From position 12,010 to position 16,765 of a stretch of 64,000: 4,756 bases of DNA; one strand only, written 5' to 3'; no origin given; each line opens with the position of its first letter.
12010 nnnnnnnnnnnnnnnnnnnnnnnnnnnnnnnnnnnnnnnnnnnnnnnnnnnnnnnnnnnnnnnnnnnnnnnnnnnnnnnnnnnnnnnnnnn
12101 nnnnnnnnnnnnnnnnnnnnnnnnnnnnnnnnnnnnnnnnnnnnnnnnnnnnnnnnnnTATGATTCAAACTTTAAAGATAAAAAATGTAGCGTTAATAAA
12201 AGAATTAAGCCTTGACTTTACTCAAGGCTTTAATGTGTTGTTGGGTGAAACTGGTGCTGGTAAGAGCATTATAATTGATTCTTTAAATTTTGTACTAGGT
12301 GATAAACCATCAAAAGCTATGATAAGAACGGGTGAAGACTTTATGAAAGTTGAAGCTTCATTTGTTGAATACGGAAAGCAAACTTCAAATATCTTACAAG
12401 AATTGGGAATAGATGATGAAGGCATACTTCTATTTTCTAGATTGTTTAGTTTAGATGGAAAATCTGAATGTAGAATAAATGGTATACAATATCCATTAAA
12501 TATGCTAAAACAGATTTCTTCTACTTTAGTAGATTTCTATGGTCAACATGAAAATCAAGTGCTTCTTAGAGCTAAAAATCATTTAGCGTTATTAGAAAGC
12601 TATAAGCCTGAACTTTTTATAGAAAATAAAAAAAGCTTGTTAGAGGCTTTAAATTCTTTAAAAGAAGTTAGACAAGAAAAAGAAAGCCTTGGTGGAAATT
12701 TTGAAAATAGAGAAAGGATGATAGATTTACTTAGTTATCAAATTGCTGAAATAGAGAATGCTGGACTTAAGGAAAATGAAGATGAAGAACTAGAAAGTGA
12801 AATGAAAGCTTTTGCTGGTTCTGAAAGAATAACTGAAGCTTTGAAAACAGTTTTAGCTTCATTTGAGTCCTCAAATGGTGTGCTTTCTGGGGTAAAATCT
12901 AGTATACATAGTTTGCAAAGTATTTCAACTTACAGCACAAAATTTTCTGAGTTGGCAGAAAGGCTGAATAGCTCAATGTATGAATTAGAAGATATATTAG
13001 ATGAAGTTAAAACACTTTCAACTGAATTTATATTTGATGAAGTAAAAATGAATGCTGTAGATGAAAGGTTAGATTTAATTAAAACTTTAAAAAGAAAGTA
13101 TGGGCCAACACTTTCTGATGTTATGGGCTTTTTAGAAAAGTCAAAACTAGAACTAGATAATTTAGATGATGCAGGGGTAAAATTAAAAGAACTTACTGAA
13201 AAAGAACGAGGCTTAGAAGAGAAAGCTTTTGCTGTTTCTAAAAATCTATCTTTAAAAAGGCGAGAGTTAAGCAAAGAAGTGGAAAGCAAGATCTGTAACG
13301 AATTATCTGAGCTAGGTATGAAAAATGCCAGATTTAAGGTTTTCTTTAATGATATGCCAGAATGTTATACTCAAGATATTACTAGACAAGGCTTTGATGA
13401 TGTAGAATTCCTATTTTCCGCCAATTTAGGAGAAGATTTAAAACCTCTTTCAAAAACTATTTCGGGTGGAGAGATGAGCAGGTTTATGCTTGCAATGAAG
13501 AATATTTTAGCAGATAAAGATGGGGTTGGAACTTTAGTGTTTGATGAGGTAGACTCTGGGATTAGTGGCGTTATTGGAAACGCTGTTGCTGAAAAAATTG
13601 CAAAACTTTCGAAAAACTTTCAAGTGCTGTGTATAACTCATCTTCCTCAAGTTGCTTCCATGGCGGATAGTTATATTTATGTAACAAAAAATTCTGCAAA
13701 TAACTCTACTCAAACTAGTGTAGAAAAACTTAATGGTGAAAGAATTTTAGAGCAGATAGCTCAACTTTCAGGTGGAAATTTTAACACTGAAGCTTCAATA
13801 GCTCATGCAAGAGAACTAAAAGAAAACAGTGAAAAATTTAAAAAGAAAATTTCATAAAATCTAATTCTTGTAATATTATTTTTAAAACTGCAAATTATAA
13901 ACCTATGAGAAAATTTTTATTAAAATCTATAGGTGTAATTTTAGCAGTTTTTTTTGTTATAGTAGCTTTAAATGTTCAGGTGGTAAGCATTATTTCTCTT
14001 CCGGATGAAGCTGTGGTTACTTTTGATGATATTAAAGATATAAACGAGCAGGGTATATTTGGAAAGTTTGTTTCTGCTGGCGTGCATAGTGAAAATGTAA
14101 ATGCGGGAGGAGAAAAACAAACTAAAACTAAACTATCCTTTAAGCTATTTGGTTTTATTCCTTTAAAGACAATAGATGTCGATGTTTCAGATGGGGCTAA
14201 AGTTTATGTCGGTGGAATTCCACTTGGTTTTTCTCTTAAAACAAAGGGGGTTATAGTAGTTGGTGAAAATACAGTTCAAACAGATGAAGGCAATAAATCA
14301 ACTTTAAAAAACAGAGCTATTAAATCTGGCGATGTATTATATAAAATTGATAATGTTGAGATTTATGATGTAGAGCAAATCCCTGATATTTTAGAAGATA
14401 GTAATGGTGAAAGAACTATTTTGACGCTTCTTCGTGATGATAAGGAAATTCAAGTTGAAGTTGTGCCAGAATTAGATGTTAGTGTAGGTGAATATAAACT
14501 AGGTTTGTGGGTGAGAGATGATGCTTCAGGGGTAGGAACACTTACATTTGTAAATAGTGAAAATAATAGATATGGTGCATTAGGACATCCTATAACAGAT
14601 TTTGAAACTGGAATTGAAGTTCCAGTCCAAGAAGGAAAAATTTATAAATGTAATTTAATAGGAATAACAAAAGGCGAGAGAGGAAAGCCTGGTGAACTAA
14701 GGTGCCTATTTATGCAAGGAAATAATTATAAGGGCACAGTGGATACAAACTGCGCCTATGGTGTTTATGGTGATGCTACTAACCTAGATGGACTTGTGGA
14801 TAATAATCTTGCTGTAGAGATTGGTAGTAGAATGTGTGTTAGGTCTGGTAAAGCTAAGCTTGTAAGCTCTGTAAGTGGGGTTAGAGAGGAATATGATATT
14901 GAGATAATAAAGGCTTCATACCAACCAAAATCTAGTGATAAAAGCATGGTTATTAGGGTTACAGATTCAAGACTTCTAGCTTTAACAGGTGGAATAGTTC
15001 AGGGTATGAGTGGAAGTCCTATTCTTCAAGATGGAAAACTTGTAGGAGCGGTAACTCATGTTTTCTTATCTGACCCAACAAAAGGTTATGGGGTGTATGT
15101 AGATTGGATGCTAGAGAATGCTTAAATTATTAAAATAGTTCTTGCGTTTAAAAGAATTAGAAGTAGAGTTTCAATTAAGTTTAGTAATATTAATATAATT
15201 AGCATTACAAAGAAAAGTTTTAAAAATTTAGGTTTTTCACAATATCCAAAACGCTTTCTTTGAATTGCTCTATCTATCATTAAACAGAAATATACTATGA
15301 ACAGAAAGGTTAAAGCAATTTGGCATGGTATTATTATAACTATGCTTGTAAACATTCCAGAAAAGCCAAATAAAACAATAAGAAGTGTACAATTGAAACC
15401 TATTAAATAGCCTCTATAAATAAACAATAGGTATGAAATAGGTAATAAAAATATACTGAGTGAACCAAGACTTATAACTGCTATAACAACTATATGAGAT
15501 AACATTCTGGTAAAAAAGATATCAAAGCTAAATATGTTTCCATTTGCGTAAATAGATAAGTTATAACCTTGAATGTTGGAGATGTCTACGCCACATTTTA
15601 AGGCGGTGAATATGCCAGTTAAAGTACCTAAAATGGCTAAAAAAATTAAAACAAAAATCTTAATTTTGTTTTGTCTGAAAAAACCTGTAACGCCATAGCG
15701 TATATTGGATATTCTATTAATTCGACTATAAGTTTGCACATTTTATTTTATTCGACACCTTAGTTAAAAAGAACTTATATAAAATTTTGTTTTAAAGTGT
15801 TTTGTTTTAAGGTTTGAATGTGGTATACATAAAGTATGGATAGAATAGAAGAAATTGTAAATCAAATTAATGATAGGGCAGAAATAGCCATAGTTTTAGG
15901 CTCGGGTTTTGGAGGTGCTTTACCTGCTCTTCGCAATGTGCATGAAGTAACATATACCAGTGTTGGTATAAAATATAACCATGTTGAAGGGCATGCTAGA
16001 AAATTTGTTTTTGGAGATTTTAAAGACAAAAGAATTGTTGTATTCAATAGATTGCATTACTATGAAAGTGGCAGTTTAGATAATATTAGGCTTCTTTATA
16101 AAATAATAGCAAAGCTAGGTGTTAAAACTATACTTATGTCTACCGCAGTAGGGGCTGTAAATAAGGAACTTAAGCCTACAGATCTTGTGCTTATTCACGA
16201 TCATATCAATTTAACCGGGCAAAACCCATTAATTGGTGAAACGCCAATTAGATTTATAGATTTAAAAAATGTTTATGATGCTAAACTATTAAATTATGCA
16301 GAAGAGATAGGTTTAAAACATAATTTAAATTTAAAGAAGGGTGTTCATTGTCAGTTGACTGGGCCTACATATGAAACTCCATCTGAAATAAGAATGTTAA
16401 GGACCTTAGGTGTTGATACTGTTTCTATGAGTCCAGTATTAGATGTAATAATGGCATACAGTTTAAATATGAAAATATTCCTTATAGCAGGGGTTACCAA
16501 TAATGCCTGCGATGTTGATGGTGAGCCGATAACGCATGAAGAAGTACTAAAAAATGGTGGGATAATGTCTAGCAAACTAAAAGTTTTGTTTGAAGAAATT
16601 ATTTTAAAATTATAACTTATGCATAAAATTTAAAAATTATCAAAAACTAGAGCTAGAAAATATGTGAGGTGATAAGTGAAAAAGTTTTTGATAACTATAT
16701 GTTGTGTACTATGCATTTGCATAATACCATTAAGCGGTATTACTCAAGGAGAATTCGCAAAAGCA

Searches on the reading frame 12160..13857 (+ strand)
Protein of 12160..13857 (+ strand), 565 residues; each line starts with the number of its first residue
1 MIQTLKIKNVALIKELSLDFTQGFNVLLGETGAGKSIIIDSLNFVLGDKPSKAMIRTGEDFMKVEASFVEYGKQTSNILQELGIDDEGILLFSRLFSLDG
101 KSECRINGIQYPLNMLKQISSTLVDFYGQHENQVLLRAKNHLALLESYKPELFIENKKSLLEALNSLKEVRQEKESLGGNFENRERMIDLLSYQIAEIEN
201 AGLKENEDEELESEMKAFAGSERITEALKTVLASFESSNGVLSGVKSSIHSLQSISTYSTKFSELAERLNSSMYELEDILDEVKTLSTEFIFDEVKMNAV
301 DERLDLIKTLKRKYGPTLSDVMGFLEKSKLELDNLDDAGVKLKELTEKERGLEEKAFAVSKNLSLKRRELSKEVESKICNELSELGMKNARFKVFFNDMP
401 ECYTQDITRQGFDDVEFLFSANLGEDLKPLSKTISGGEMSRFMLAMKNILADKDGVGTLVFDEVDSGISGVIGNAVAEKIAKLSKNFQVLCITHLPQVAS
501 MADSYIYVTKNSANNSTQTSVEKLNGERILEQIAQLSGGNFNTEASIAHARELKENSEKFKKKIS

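Call 5: search_protein_families(library=pfam, proteins=[window:12160-13857:+])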
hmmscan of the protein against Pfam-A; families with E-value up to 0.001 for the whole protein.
window:12160-13857:+ (565 aa): 3 families
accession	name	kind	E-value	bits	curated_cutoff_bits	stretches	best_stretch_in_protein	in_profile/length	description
PF02463.25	SMC_N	-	5.8e-20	72.1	40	1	2-513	2-216/220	RecF/RecN/SMC N terminal domain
PF13476.12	AAA_23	-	1e-08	36.5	27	1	5-177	2-189/201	AAA domain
PF13304.12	AAA_21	-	5.6e-06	27.1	27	0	24-201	1-196/304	AAA domain, putative AbiEii toxin, Type IV TA system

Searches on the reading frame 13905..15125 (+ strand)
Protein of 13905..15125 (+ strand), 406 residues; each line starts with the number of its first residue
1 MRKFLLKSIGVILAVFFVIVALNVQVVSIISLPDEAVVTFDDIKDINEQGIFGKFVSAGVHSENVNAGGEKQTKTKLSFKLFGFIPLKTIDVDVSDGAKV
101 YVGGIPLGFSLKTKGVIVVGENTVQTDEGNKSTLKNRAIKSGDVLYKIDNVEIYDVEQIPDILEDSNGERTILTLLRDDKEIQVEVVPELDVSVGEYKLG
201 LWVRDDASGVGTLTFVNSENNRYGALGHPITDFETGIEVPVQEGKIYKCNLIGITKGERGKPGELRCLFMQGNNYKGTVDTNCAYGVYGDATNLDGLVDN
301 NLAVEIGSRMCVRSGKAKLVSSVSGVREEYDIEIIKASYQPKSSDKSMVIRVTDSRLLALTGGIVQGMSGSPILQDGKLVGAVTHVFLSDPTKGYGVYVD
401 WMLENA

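Call 5: search_protein_families(library=pfam, proteins=[window:13905-15125:+])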
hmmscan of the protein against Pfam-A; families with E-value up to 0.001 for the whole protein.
window:13905-15125:+ (406 aa): 3 families
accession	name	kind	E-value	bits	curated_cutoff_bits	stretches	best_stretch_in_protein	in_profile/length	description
PF05580.18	Peptidase_S55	-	7.1e-79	265.1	25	1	196-403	2-210/210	SpoIVB peptidase S55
PF17820.7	PDZ_6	-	0.00013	22.1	27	1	139-177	16-54/54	PDZ domain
PF14685.13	PDZ_Tricorn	-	0.00043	20.7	25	0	125-183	24-84/88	Tricorn protease PDZ domain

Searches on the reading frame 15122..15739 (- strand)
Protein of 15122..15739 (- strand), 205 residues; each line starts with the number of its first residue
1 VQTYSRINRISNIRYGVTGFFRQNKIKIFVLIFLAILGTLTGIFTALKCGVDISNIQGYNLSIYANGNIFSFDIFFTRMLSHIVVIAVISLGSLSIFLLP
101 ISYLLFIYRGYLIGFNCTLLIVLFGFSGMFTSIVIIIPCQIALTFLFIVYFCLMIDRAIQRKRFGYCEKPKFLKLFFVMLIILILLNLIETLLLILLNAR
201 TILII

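Call 5: search_protein_families(library=pfam, proteins=[window:15122-15739:-])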
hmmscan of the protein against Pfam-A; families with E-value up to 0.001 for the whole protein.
window:15122-15739:- (205 aa): 0 families

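Call 9: search_protein_families(library=ncbifam, proteins=[window:15122-15739:-], max_evalue=0.01)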
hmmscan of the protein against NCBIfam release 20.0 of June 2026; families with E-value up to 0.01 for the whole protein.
window:15122-15739:- (205 aa): 1 family
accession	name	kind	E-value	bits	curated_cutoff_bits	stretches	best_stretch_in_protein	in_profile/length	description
TIGR02831.1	spo_II_M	equivalog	0.0045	16.9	100.2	1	26-186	13-183/200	stage II sporulation protein M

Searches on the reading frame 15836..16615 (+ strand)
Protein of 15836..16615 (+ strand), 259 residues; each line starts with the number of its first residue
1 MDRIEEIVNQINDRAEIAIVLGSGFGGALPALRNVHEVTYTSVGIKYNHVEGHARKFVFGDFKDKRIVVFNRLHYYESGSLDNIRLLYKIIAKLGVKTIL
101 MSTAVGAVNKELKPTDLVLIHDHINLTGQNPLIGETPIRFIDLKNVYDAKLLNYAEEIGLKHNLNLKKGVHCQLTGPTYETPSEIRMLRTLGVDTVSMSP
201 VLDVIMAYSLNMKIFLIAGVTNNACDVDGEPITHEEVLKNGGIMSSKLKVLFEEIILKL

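Call 5: search_protein_families(library=pfam, proteins=[window:15836-16615:+])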
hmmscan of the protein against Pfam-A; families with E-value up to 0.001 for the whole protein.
window:15836-16615:+ (259 aa): 1 family
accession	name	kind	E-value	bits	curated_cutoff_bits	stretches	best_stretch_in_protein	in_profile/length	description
PF01048.26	PNP_UDP_1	-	3e-37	128.7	25.1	1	16-256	1-232/233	Phosphorylase superfamily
